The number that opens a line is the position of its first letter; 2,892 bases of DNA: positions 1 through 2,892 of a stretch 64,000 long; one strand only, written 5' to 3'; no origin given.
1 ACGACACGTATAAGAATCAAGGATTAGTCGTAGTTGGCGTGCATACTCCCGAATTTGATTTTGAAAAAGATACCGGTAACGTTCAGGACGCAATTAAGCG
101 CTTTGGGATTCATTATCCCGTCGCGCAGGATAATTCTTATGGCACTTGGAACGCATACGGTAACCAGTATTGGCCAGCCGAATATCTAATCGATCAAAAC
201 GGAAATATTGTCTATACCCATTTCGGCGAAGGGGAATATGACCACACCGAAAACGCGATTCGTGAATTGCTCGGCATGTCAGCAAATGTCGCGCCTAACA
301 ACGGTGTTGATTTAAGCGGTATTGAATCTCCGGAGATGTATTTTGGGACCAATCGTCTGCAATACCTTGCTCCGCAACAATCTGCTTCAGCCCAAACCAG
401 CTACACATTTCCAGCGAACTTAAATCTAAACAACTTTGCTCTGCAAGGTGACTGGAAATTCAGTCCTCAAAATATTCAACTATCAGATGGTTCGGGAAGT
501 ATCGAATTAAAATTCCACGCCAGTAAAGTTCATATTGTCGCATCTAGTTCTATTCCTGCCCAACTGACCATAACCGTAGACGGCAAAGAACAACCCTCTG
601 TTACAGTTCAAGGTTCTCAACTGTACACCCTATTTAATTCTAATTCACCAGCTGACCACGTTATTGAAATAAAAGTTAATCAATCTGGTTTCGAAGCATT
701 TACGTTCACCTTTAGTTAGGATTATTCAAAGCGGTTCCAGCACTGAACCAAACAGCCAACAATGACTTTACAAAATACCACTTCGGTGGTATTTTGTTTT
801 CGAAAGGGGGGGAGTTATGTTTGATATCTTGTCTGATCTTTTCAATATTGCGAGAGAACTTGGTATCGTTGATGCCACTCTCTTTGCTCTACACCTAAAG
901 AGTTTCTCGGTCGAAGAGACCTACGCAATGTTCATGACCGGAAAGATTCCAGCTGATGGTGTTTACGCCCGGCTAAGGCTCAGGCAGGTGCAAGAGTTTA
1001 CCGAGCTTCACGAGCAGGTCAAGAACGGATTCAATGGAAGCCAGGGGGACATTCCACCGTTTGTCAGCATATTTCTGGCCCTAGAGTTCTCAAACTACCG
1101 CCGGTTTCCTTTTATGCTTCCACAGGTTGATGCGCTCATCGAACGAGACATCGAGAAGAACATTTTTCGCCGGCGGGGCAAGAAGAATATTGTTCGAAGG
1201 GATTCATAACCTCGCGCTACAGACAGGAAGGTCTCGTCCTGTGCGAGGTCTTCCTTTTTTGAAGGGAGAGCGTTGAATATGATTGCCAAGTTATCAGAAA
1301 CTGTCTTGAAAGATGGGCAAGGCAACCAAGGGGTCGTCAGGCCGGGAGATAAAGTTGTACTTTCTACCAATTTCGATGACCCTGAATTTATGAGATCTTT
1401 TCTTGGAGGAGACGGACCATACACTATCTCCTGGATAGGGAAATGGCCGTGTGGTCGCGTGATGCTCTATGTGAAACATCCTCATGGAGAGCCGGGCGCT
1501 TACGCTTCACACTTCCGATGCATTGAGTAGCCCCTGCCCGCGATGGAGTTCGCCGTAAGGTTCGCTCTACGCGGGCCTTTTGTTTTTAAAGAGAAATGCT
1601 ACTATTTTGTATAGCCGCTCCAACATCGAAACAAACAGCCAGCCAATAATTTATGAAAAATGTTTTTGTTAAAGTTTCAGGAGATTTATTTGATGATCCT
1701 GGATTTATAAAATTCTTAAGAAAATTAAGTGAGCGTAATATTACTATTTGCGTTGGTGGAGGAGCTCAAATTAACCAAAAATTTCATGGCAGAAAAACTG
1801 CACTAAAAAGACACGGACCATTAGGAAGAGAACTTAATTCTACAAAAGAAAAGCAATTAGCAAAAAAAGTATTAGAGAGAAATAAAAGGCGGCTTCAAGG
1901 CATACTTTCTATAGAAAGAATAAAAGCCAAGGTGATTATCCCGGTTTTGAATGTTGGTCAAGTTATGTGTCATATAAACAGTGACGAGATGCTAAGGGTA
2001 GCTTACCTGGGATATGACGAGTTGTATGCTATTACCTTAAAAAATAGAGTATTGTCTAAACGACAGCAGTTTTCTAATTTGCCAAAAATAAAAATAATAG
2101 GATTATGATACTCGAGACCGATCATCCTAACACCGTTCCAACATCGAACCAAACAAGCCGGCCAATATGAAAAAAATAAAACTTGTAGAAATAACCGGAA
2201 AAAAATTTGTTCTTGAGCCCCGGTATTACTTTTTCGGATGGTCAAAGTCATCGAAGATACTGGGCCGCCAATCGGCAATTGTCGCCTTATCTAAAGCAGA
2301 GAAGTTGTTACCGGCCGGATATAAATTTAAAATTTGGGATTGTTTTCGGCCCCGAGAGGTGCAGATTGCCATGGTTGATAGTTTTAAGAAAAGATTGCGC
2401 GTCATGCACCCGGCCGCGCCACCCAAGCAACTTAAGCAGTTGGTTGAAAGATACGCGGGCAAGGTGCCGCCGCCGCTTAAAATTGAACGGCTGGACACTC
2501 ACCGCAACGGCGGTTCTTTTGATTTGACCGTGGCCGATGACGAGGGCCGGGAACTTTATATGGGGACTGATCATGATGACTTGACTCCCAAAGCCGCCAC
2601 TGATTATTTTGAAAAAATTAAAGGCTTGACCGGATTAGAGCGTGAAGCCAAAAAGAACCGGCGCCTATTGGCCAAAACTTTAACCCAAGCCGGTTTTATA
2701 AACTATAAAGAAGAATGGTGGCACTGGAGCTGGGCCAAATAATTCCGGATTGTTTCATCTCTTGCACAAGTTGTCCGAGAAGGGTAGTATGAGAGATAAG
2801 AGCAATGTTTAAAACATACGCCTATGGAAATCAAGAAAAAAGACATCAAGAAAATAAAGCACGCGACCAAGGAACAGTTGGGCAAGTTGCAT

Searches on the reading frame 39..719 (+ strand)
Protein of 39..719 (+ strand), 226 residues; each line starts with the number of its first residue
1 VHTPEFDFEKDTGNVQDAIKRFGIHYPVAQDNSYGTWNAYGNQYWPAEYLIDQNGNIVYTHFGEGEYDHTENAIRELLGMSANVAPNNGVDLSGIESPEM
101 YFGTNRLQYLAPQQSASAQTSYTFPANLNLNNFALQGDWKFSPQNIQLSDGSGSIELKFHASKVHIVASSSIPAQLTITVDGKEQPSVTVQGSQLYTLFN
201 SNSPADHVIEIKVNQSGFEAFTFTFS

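Call 61: search_protein_families(library=pfam, proteins=[window:39-719:+], max_evalue=0.0001)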
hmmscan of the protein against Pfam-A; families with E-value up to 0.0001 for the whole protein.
window:39-719:+ (226 aa): 2 families
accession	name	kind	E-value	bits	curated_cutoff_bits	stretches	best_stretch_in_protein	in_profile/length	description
PF17991.7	Thioredoxin_10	-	1e-32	114.1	27.1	1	97-225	1-141/142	Thioredoxin like C-terminal domain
PF17996.7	CE2_N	-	2.7e-05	24.6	27.9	1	153-217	20-86/108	Carbohydrate esterase 2 N-terminal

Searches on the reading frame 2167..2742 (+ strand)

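Call 61: search_protein_families(library=pfam, proteins=[window:2167-2742:+], max_evalue=0.0001)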
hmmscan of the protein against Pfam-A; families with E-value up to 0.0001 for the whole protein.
window:2167-2742:+ (191 aa): 1 family
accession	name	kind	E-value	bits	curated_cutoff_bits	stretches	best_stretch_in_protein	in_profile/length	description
PF01427.22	Peptidase_M15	-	4.6e-21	75.9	27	1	28-188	36-183/199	D-ala-D-ala dipeptidase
